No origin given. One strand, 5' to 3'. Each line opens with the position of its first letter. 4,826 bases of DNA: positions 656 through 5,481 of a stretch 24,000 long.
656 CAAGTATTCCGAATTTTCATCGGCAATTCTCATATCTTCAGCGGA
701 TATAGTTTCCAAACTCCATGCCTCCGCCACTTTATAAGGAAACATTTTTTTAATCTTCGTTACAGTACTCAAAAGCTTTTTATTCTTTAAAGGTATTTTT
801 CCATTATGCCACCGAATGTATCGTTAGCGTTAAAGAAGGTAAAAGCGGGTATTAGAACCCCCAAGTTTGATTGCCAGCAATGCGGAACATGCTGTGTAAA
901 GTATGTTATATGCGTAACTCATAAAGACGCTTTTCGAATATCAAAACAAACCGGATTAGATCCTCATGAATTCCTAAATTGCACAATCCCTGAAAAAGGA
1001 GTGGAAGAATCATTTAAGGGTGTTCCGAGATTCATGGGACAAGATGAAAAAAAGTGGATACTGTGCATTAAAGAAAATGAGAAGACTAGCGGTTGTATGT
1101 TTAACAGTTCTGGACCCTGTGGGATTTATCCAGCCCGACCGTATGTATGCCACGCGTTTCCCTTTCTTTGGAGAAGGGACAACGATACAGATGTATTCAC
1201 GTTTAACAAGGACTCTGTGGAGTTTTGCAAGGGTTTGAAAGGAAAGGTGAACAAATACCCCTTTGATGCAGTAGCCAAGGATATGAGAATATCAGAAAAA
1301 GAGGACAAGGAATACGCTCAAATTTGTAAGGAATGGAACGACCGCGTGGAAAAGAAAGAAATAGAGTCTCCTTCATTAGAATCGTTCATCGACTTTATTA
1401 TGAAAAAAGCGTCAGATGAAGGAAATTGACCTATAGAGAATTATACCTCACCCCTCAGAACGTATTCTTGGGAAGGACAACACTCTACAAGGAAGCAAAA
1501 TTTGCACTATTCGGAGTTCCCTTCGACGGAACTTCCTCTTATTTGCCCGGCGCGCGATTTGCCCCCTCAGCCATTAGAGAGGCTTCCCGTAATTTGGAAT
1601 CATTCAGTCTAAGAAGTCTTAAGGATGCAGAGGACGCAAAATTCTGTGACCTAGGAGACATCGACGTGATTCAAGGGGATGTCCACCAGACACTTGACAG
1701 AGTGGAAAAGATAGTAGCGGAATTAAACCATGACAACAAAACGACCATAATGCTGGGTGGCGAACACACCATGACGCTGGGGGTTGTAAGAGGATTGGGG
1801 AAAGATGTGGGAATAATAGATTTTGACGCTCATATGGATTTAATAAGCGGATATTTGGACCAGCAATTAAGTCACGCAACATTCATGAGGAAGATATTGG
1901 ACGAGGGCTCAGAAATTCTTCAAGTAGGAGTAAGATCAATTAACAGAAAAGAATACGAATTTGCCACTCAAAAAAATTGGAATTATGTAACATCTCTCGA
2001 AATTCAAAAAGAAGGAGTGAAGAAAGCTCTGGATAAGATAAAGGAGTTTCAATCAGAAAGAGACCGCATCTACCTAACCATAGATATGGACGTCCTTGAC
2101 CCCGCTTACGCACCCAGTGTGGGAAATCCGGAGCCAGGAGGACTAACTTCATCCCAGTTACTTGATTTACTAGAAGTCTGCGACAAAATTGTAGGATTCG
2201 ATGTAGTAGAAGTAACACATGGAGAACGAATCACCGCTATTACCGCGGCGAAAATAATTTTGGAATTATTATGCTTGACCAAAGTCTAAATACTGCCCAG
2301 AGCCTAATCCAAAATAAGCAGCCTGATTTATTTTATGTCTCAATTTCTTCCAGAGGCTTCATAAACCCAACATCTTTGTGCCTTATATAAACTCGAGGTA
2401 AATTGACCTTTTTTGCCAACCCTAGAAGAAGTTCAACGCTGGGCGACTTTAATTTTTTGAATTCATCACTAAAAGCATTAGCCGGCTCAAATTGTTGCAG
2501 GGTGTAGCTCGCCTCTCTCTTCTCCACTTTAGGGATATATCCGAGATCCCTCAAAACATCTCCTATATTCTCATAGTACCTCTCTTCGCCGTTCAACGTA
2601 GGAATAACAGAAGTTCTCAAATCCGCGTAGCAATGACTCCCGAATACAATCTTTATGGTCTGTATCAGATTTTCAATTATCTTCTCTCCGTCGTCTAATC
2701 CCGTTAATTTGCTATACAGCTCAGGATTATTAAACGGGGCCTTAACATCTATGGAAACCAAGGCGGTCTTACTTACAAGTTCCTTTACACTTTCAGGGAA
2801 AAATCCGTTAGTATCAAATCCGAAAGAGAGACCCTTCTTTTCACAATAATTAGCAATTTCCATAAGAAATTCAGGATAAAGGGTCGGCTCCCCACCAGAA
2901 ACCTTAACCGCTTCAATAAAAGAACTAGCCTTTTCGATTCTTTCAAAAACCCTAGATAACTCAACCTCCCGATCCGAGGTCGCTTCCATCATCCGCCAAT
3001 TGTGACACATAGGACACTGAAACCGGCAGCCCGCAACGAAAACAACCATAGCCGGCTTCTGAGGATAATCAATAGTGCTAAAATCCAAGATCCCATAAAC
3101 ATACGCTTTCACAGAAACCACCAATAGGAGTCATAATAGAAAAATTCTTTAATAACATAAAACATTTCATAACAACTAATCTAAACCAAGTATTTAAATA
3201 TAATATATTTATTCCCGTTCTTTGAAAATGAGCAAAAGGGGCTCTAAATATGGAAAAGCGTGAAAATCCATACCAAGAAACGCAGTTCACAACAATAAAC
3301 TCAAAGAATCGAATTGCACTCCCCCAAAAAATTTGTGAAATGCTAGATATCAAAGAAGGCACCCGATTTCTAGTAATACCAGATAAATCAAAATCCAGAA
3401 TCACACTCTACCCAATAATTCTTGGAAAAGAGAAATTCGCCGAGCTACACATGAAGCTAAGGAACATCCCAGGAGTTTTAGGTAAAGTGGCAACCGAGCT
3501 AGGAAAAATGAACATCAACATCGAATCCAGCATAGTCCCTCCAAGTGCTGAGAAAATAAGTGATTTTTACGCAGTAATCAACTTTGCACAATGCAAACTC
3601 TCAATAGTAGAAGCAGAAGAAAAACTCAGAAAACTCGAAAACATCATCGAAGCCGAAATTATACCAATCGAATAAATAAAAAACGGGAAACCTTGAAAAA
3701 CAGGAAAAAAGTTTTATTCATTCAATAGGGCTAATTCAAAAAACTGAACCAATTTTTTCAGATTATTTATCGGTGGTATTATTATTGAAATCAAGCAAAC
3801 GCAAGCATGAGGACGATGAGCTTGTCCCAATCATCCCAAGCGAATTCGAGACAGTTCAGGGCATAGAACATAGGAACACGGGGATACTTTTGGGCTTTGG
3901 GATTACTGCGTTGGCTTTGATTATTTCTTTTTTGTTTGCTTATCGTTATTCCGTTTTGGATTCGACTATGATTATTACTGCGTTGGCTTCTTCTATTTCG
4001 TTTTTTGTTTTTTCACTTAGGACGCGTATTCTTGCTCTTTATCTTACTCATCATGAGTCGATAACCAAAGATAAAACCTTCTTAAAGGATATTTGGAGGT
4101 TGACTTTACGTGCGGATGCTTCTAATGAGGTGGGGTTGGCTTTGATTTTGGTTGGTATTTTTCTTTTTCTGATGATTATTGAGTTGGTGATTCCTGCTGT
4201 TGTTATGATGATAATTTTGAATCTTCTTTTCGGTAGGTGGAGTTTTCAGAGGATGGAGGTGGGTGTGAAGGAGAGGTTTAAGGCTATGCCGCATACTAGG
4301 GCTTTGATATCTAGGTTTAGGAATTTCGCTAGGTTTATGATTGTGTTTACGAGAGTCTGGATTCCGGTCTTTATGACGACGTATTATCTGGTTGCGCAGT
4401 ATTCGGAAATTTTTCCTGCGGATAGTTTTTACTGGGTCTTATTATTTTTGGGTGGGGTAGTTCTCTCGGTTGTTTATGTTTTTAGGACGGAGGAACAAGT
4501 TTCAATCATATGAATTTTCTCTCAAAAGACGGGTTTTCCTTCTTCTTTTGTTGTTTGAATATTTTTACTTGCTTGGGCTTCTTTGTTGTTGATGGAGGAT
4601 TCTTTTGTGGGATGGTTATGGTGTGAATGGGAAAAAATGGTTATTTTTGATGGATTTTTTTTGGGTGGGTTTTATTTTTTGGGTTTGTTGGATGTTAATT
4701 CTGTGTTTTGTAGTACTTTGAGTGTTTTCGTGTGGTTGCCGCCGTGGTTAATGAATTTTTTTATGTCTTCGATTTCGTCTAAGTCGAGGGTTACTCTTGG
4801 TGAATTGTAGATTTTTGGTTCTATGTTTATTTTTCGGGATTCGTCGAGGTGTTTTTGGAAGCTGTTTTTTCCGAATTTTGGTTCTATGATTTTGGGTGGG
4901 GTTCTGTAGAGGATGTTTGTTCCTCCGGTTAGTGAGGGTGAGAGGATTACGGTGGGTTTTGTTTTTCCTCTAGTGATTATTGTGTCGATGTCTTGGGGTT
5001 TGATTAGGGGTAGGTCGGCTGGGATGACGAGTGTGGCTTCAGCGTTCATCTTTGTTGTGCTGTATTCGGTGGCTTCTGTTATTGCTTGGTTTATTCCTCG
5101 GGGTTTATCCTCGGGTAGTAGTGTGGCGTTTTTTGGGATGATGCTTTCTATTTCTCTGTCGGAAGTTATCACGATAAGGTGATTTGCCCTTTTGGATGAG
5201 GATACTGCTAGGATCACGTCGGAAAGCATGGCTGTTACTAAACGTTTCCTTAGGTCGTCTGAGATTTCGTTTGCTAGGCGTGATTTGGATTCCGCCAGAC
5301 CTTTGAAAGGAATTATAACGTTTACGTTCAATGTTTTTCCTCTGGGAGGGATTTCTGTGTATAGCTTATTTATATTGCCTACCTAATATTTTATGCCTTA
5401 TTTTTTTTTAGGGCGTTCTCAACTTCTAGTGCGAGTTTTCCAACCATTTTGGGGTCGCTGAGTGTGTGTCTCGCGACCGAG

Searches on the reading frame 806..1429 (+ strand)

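Call 37: search_protein_families(library=pfam, proteins=[window:806-1429:+], max_evalue=0.0001)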
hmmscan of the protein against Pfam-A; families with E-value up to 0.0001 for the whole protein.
window:806-1429:+ (207 aa): 1 family
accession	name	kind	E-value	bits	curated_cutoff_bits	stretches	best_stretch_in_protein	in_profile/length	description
PF03692.20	CxxCxxCC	-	2.7e-07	31.6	23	1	22-126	1-73/85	Putative zinc- or iron-chelating domain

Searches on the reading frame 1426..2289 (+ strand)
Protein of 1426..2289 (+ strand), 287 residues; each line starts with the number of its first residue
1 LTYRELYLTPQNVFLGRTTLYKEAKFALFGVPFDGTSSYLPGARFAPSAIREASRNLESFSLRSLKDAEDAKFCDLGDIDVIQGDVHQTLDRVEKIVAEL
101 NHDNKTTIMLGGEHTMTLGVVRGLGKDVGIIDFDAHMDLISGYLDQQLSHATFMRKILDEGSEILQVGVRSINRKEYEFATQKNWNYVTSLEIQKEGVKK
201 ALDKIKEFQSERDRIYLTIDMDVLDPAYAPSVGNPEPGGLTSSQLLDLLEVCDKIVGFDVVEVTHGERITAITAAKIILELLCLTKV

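Call 37: search_protein_families(library=pfam, proteins=[window:1426-2289:+], max_evalue=0.0001)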
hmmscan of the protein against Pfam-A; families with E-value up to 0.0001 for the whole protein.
window:1426-2289:+ (287 aa): 1 family
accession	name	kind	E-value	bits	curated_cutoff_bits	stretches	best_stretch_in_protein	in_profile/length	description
PF00491.26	Arginase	-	7.8e-77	258.9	22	1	25-282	2-279/280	Arginase family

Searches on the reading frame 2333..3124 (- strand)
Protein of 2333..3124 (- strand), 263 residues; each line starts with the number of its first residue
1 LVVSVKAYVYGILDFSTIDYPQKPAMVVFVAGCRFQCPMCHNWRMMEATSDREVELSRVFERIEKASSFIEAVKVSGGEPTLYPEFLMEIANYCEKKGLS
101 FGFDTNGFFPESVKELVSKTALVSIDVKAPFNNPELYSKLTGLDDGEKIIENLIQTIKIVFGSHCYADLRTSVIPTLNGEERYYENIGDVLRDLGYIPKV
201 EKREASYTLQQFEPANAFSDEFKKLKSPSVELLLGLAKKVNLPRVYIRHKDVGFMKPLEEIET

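Call 37: search_protein_families(library=pfam, proteins=[window:2333-3124:-], max_evalue=0.0001)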
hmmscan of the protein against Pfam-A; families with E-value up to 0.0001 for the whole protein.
window:2333-3124:- (263 aa): 2 families
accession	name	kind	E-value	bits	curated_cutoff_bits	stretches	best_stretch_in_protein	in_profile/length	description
PF04055.27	Radical_SAM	-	1.4e-16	61.5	29.5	1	28-153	2-133/166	Radical SAM superfamily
PF13353.11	Fer4_12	-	1.5e-09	38.7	22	1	26-119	8-108/137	4Fe-4S single cluster domain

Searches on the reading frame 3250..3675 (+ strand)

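Call 37: search_protein_families(library=pfam, proteins=[window:3250-3675:+], max_evalue=0.0001)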
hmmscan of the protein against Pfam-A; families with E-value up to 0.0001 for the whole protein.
window:3250-3675:+ (141 aa): 2 families
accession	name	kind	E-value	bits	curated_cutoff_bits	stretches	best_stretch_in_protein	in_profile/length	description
PF01842.31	ACT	-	2.3e-07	30.9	27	1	69-130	6-65/66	ACT domain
PF22629.2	ACT_AHAS_ss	-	6.4e-05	23.5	27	0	67-134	2-67/67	AHAS small subunit-like ACT domain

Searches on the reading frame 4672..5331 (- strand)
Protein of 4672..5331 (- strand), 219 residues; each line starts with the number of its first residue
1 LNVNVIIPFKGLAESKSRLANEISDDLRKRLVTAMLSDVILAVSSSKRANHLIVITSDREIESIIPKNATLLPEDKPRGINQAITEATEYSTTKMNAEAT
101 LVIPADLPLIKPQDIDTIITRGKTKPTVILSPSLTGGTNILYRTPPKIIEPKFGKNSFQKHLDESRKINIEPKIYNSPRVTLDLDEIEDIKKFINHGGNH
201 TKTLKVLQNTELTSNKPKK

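Call 3: search_protein_families(library=pfam, proteins=[window:4672-5331:-], max_evalue=0.01)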
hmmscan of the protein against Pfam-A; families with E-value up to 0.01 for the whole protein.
window:4672-5331:- (219 aa): 3 families
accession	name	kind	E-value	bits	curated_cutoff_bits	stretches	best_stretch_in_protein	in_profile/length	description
PF01983.22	CofC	-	4e-36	124.7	22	1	4-212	2-200/217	Guanylyl transferase CofC like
PF12804.13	NTP_transf_3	-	1.1e-06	29.3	27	1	35-138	26-127/160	MobA-like NTP transferase domain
PF02348.25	CTP_transf_3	-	0.0093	16.2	22.6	0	35-125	26-117/217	Cytidylyltransferase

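Call 4: search_protein_families(library=ncbifam, proteins=[window:4672-5331:-], max_evalue=0.01)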
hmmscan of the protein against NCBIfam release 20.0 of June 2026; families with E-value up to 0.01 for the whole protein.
window:4672-5331:- (219 aa): 11 families
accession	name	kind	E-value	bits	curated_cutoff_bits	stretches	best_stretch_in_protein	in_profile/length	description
TIGR03552.1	F420_cofC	equivalog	2.2e-47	161.2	105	1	4-199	1-193/196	2-phospho-L-lactate guanylyltransferase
TIGR04282.1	glyco_like_cofC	hypoth_equivalog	5.8e-06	26.2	134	1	14-137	12-135/189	TIGR04282 family arsenosugar biosynthesis glycosyltransferase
TIGR01173.1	glmU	equivalog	6.3e-05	22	366.85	1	29-130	24-125/452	bifunctional UDP-N-acetylglucosamine diphosphorylase/glucosamine-1-phosphate N-acetyltransferase GlmU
NF009905.0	PRK13368.1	subfamily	7.5e-05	22.2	255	1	32-128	26-120/243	3-deoxy-manno-octulosonate cytidylyltransferase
NF045665.1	NTPtran_DVU1551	equivalog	0.00012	21.2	315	1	93-195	87-191/359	DVU_1551 family NTP transferase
TIGR03310.1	matur_MocA_YgfJ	equivalog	0.0002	21.4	186.45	1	34-138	26-131/188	molybdenum cofactor cytidylyltransferase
NF010933.0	PRK14353.1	equivalog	0.0029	16.3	505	1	20-129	20-131/453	bifunctional UDP-N-acetylglucosamine diphosphorylase/glucosamine-1-phosphate N-acetyltransferase GlmU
NF001457.0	PRK00317.1-3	equivalog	0.0031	17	164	1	35-130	29-121/200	molybdenum cofactor guanylyltransferase MobA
NF003952.0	PRK05450.1-5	subfamily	0.004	16.3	193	1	33-127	27-121/250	3-deoxy-manno-octulosonate cytidylyltransferase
NF010936.0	PRK14356.1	equivalog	0.0051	15.8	666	1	21-123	21-124/456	bifunctional UDP-N-acetylglucosamine diphosphorylase/glucosamine-1-phosphate N-acetyltransferase GlmU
NF003948.0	PRK05450.1-1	equivalog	0.0066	15.7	281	1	33-123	30-121/248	3-deoxy-manno-octulosonate cytidylyltransferase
